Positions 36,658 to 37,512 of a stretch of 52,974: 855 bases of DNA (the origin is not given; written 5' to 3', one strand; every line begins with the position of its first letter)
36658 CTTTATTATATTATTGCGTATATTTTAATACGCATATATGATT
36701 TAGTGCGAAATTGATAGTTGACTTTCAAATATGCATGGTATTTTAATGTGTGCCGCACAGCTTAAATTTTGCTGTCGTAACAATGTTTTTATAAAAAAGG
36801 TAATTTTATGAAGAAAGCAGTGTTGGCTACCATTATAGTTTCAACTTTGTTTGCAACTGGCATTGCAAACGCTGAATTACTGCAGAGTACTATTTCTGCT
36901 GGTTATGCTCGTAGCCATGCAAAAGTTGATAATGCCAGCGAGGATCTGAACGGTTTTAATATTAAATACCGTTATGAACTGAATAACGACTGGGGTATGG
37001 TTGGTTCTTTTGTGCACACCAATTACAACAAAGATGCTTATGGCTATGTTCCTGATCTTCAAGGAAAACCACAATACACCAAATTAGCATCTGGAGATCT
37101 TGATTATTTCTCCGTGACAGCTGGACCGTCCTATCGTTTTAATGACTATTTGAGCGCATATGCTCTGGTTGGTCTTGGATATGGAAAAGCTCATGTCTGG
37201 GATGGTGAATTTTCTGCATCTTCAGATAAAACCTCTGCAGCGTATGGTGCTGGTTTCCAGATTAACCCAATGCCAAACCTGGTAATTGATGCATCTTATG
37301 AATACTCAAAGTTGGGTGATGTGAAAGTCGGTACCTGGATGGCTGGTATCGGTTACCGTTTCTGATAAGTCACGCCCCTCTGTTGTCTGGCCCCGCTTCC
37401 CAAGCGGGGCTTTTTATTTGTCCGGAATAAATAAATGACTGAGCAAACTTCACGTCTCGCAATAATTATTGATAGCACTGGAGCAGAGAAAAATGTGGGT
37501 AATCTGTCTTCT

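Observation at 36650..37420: Ail/Lom-family outer-membrane protein gene inserted between the tail chaperone and the tape measure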

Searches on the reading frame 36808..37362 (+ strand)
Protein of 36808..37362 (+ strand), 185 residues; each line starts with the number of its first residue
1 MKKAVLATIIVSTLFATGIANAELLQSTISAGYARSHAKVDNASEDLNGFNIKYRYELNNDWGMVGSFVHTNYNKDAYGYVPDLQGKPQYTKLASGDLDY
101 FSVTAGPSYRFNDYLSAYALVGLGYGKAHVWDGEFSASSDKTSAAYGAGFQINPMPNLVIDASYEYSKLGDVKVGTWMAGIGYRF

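Call 3: search_protein_families(library=pfam, proteins=[window:36808-37362:+], max_evalue=0.01)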
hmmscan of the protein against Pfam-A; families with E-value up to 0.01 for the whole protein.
window:36808-37362:+ (185 aa): 2 families
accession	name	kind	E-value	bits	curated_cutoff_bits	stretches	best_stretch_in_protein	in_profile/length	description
PF06316.17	Ail_Lom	-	5.3e-32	111.6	23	2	5-136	8-132/199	Enterobacterial Ail/Lom protein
PF13505.12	OMP_b-brl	-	5.1e-22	79.3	28.7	1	12-185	6-175/175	Outer membrane protein beta-barrel domain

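Call 4: search_protein_families(library=ncbifam, proteins=[window:36808-37362:+], max_evalue=0.01)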
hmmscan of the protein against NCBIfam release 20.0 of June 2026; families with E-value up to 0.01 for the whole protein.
window:36808-37362:+ (185 aa): 3 families
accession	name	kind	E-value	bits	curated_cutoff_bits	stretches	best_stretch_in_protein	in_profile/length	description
NF006917.0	PRK09408.1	equivalog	1.4e-38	132.4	176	1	2-185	2-171/171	outer membrane protein OmpX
NF011777.0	PRK15240.1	equivalog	8.1e-28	97.4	258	1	1-185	1-185/185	resistance to complement killing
TIGR04219.1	OMP_w_GlyGly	subfamily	0.0043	16.3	105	0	142-185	147-190/234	TIGR04219 family outer membrane beta-barrel protein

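Call 5: search_protein_families(library=phrogs, proteins=[window:36808-37362:+], max_evalue=0.001)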
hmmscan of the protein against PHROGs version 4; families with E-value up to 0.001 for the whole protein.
window:36808-37362:+ (185 aa): 4 families
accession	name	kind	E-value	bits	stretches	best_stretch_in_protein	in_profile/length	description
phrog_108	-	other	3.3e-47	161.9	1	1-185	1-199/199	Lom outer membrane protein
phrog_23544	-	unknown function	2.7e-10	41.5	1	5-59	8-60/63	-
phrog_17636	-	unknown function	3.8e-09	37.6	1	127-169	6-47/59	-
phrog_21289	-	unknown function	4.8e-09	37.3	1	139-185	10-56/56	-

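Call 16: search_solved_structures(query=window:36808-37362:+, max_evalue=0.001, show_alignments=3)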
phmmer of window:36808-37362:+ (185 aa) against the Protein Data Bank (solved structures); distinct sequences matched with E-value up to 0.001: 7.
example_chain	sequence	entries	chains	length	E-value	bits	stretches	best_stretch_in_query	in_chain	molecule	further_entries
3qra_A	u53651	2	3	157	1.8e-47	165.1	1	26-185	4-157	Attachment invasion locus protein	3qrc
2n2l_A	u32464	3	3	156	2.1e-47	164.9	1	26-185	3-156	Outer membrane protein X | Adhesion invasion locus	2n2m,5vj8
1orm_A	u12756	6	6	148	4.7e-31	111.6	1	27-185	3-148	Outer membrane protein X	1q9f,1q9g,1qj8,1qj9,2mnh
2m06_A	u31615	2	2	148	5.8e-31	111.3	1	27-185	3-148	Outer membrane protein X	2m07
8qpw_X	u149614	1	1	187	8.3e-31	110.8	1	26-185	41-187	OmpX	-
8qpv_F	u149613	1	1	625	2.3e-28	102.8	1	26-185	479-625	Chaperone SurA,Outer membrane protein X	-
9wso_C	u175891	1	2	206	3.5e-14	56.6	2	136-185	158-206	Outer membrane protein lom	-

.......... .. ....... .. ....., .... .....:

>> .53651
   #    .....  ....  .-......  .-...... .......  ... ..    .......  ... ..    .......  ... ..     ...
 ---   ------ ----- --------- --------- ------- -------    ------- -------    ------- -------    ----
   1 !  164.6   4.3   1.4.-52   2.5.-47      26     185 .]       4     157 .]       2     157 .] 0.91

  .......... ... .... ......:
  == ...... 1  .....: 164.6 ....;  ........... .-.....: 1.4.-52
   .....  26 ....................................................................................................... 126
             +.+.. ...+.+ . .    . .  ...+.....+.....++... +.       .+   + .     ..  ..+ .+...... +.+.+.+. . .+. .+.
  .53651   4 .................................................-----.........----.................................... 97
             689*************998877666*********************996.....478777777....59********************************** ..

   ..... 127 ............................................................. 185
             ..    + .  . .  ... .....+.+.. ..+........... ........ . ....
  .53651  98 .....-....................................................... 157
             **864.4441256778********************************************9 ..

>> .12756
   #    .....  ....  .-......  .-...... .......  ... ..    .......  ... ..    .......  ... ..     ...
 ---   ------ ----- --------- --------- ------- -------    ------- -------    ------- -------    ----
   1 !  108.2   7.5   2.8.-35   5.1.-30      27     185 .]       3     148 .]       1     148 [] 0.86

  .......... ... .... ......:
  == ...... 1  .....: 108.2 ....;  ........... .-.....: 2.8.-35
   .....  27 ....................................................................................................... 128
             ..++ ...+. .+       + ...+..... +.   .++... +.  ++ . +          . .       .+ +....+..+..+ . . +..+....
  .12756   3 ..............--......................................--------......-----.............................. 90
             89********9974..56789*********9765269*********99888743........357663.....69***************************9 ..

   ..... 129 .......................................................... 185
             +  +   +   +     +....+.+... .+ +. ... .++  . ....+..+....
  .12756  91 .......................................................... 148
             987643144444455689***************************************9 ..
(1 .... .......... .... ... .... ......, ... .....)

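Call 31: find_homologous_proteins(query=window:36808-37362:+, max_evalue=1e-10)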
Query window:36808-37362:+ (185 aa): 51 proteins with E <= 1e-10 among 101 candidates.
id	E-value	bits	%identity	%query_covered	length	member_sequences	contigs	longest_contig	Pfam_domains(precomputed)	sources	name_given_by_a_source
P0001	2.5e-117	408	99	100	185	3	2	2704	PF06316.17,PF13505.13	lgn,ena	-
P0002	1.2e-101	356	85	100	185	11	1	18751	PF06316.17,PF13505.13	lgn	-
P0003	6.6e-75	269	67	100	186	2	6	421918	PF06316.17,PF13505.13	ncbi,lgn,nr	ncbi:Ail/Lom family outer membrane beta-barrel protein [Salmonella enterica subsp. enterica serovar 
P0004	9.5e-75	269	68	100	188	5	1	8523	PF06316.17,PF13505.13,PF01389.24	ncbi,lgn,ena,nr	ncbi:TPA: Ail/Lom family outer membrane beta-barrel protein [Citrobacter gillenii]|nr:Ail/Lom family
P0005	2.8e-74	267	68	100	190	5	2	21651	PF06316.17,PF13505.13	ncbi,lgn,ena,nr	ncbi:TPA: Ail/Lom family outer membrane beta-barrel protein [Escherichia coli]|nr:Ail/Lom family out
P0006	4.5e-59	218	60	100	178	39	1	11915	PF06316.17,PF13505.13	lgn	-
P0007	4.4e-52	195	56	100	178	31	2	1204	PF06316.17,PF13505.13,PF01389.24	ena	-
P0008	8.4e-50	187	52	100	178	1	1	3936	PF06316.17,PF13505.13,PF01389.24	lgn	-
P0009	1.0e-49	187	55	100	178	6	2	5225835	PF06316.17,PF13505.13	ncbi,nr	ncbi:Ail/Lom family outer membrane beta-barrel protein [Cedecea neteri]|nr:Ail/Lom family outer memb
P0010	1.4e-48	183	53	100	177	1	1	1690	PF06316.17,PF13505.13,PF01389.24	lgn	-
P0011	2.9e-48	182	53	100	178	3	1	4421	PF06316.17,PF13505.13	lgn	-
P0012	1.0e-46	177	50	100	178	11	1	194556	PF06316.17,PF13505.13,PF01389.24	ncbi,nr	ncbi:outer membrane beta-barrel protein [Salmonella enterica]|nr:outer membrane beta-barrel protein 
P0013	1.6e-46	177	51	100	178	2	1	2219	PF06316.17,PF13505.13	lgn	-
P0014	1.7e-46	177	50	100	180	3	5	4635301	PF06316.17,PF13505.13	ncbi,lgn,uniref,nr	ncbi:Ail/Lom family outer membrane beta-barrel protein [Xenorhabdus bovienii]|uniref:Attachment inva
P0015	3.8e-46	176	51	100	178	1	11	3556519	PF06316.17,PF13505.13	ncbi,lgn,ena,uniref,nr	ncbi:Ail/Lom family outer membrane beta-barrel protein [Arsenophonus nasoniae]|uniref:Ail/Lom family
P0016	7.0e-46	175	52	89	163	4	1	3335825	PF06316.17,PF13505.13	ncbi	-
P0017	8.8e-46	174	50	100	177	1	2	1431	PF06316.17,PF13505.13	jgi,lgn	-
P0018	9.6e-45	171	50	100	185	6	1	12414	PF06316.17,PF13505.13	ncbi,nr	ncbi:attachment protein [Photorhabdus luminescens]|nr:attachment protein [Photorhabdus luminescens]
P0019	9.6e-45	171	50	100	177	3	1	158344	PF06316.17,PF13505.13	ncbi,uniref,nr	ncbi:Attachment invasion locus protein precursor [Photorhabdus australis subsp. thailandensis]|unire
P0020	2.2e-44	170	48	100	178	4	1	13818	PF06316.17,PF13505.13,PF01389.24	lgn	-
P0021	7.3e-44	168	52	100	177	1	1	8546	PF06316.17,PF13505.13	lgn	-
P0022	1.5e-43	167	48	100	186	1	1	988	PF06316.17,PF13505.13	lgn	-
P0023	1.6e-43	167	50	100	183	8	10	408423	PF06316.17,PF13505.13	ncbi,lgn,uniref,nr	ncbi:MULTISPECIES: Ail/Lom family outer membrane beta-barrel protein [Photorhabdus]|uniref:Ail/Lom f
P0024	4.4e-43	166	47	100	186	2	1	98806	PF06316.17,PF13505.13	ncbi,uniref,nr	ncbi:Ail/Lom family outer membrane beta-barrel protein [Xenorhabdus sp. PB30.3]|uniref:Ail/Lom famil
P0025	4.6e-43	165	49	100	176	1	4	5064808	PF06316.17,PF13505.13,PF01389.24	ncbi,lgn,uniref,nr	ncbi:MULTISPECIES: Ail/Lom family outer membrane beta-barrel protein [Photorhabdus]|uniref:Outer mem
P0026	4.6e-43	165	48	99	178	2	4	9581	PF06316.17,PF13505.13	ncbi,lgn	ncbi:MAG: Ail/Lom family outer membrane beta-barrel protein [Arsenophonus endosymbiont of Dermacento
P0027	1.2e-42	164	49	100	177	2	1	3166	PF06316.17,PF13505.13,PF01389.24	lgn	-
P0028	1.3e-42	164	50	100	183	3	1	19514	PF06316.17,PF13505.13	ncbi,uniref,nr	ncbi:Ail/Lom family outer membrane beta-barrel protein [Photorhabdus bodei]|uniref:Ail/Lom family ou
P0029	2.4e-42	163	50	100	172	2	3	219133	PF06316.17,PF13505.13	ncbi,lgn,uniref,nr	ncbi:Ail/Lom family outer membrane beta-barrel protein [Photorhabdus australis]|uniref:Ail/Lom famil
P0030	6.5e-42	162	46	100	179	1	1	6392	PF06316.17,PF13505.13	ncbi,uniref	ncbi:Ail/Lom family outer membrane beta-barrel protein [Arsenophonus sp.]|uniref:Ail/Lom family oute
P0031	1.0e-41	161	52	98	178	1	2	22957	PF06316.17,PF13505.13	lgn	-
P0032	1.1e-40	158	47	100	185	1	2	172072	PF06316.17,PF13505.13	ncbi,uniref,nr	ncbi:Ail/Lom family outer membrane beta-barrel protein [Xenorhabdus eapokensis]|uniref:Attachment in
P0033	1.2e-38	151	47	100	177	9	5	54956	PF06316.17,PF13505.13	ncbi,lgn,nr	ncbi:Ail/Lom family outer membrane beta-barrel protein [Salmonella enterica subsp. enterica serovar 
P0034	4.5e-37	146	46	100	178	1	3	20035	PF06316.17,PF13505.13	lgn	-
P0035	2.2e-32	131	40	100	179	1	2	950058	PF06316.17,PF13505.13,PF01389.24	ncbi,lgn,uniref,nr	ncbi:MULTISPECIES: Ail/Lom family outer membrane beta-barrel protein [Gammaproteobacteria]|uniref:Ai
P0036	2.8e-32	130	42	100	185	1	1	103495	PF06316.17,PF13505.13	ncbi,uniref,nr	ncbi:virulence-related outer membrane protein [Xenorhabdus beddingii]|uniref:Virulence-related outer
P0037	1.6e-29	121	45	89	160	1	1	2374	PF06316.17,PF13505.13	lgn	-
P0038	8.7e-29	119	38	100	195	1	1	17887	PF06316.17,PF13505.13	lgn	-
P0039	1.2e-28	118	39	99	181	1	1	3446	PF06316.17,PF13505.13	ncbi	ncbi:TPA: Ail/Lom family outer membrane beta-barrel protein [Providencia alcalifaciens]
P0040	1.3e-28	118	44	86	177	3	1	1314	PF06316.17,PF13505.13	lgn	-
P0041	9.6e-28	116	40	99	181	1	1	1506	PF06316.17,PF13505.13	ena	-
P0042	1.6e-27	115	42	86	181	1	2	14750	PF06316.17,PF13505.13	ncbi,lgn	-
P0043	4.6e-27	113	42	86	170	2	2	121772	PF06316.17,PF13505.13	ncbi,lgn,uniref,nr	ncbi:attachment invasion locus protein [Xenorhabdus mauleonii]|uniref:Attachment invasion locus prot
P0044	2.4e-26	111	43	86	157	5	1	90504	PF06316.17,PF13505.13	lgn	-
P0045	3.0e-24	104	40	85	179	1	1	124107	PF06316.17,PF13505.13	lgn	-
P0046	9.0e-24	103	40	100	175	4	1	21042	PF06316.17,PF13505.13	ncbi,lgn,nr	ncbi:outer membrane beta-barrel protein [Salmonella enterica]|nr:outer membrane beta-barrel protein 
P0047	3.3e-23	101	40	100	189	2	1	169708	PF06316.17,PF13505.13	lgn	-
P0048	9.7e-23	99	38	100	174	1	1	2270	PF06316.17,PF13505.13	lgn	-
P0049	9.8e-14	70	32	100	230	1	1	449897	PF06316.17,PF13505.13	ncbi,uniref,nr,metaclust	ncbi:Virulence-related outer membrane protein (plasmid) [Sodalis praecaptivus]|uniref:Virulence-rela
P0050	1.1e-11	63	34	100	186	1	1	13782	PF06316.17,PF13505.13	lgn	-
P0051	4.8e-11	61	35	96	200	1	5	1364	PF06316.17,PF13505.13,PF01389.24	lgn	-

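Call 32: find_encoding_contigs(protein=P0002, flank=6000, max_places=3)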
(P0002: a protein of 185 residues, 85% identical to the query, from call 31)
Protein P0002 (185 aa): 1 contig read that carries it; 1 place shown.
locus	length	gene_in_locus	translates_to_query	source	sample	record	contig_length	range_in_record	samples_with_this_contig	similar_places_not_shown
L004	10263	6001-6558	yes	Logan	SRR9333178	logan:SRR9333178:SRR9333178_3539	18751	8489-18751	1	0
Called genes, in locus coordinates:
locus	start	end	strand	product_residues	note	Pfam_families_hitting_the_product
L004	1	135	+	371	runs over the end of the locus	PF04233:Phage_Mu_F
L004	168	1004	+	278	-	PF20356:DUF6651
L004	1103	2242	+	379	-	-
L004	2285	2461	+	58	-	-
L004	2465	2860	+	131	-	-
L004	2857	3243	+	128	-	-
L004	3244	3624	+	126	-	-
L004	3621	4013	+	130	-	PF13554:Phage_tail_terminator_5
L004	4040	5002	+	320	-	PF18906:Phage_tube_2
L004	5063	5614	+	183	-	PF27119:Phage_YdaY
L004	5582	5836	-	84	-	-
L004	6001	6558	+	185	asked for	PF06316:Ail_Lom, PF13505:OMP_b-brl, PF06316:Ail_Lom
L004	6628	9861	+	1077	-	PF06791:TMP_2, PF24622:TMP_4, PF09718:Tape_meas_lam_C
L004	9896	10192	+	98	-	PF05939:Phage_min_tail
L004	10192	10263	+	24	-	?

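Call 33: find_encoding_contigs(protein=P0003, flank=6000, max_places=3)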
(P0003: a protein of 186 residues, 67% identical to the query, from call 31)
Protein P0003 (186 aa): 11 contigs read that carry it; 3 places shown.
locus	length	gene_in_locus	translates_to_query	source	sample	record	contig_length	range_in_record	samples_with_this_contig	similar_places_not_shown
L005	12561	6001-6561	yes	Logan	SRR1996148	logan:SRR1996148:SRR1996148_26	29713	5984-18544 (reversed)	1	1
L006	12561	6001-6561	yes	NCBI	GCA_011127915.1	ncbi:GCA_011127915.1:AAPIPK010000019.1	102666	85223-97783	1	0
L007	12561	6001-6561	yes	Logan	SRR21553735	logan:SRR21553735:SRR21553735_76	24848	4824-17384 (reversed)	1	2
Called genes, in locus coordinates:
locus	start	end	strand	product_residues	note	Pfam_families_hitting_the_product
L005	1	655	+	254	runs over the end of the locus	PF20356:DUF6651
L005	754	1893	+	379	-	-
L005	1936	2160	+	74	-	-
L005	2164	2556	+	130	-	-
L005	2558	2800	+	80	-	-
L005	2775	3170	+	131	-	-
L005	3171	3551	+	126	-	-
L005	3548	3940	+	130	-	PF13554:Phage_tail_terminator_5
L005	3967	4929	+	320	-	PF18906:Phage_tube_2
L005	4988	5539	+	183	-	PF27119:Phage_YdaY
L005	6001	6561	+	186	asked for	PF06316:Ail_Lom, PF13505:OMP_b-brl, PF06316:Ail_Lom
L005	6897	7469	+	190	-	-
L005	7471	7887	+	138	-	PF13957:YafO_toxin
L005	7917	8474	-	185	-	PF08346:AntA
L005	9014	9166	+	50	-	-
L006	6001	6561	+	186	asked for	PF06316:Ail_Lom, PF13505:OMP_b-brl, PF06316:Ail_Lom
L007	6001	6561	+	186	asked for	PF06316:Ail_Lom, PF13505:OMP_b-brl, PF06316:Ail_Lom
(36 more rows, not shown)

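Call 34: find_encoding_contigs(protein=P0005, flank=6000, max_places=3)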
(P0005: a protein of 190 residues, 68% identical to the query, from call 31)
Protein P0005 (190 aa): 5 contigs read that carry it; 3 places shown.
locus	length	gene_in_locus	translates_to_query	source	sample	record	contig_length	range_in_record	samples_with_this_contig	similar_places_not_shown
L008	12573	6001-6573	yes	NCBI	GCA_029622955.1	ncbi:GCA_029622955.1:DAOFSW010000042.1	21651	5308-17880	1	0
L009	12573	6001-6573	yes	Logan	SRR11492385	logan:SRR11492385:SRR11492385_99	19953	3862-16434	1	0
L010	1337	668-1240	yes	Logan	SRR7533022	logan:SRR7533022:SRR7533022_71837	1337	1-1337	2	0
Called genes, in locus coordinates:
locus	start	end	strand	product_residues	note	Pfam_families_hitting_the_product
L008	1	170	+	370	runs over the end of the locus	PF04233:Phage_Mu_F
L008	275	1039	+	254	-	PF20356:DUF6651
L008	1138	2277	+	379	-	-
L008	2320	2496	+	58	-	-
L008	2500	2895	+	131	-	-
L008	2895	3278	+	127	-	-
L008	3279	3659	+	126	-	-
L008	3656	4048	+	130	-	PF13554:Phage_tail_terminator_5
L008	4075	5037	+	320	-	PF18906:Phage_tube_2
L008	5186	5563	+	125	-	PF27119:Phage_YdaY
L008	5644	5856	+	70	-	-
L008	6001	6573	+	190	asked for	PF06316:Ail_Lom, PF13505:OMP_b-brl, PF06316:Ail_Lom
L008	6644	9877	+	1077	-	PF06791:TMP_2, PF24622:TMP_4, PF09718:Tape_meas_lam_C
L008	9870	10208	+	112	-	PF05939:Phage_min_tail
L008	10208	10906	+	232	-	PF05100:Phage_tail_L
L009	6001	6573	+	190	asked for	PF06316:Ail_Lom, PF13505:OMP_b-brl, PF06316:Ail_Lom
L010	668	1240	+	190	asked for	PF06316:Ail_Lom, PF13505:OMP_b-brl, PF06316:Ail_Lom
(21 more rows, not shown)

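Call 36: find_encoding_contigs(protein=P0001, flank=6000, max_places=3)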
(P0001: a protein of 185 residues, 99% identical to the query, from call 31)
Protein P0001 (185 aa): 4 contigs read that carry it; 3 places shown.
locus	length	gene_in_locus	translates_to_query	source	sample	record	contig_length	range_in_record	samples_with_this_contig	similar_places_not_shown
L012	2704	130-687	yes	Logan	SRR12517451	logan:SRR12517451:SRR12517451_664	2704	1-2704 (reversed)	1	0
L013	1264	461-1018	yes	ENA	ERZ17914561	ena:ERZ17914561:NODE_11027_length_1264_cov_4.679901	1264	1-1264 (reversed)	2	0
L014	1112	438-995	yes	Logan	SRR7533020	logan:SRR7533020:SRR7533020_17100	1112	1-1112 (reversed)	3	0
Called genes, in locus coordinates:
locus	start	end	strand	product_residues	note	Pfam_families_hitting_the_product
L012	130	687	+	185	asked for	PF06316:Ail_Lom, PF13505:OMP_b-brl, PF06316:Ail_Lom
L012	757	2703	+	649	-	?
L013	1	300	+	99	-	?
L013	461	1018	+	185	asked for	PF06316:Ail_Lom, PF13505:OMP_b-brl, PF06316:Ail_Lom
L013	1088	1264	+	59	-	?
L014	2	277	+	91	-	?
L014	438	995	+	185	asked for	PF06316:Ail_Lom, PF13505:OMP_b-brl, PF06316:Ail_Lom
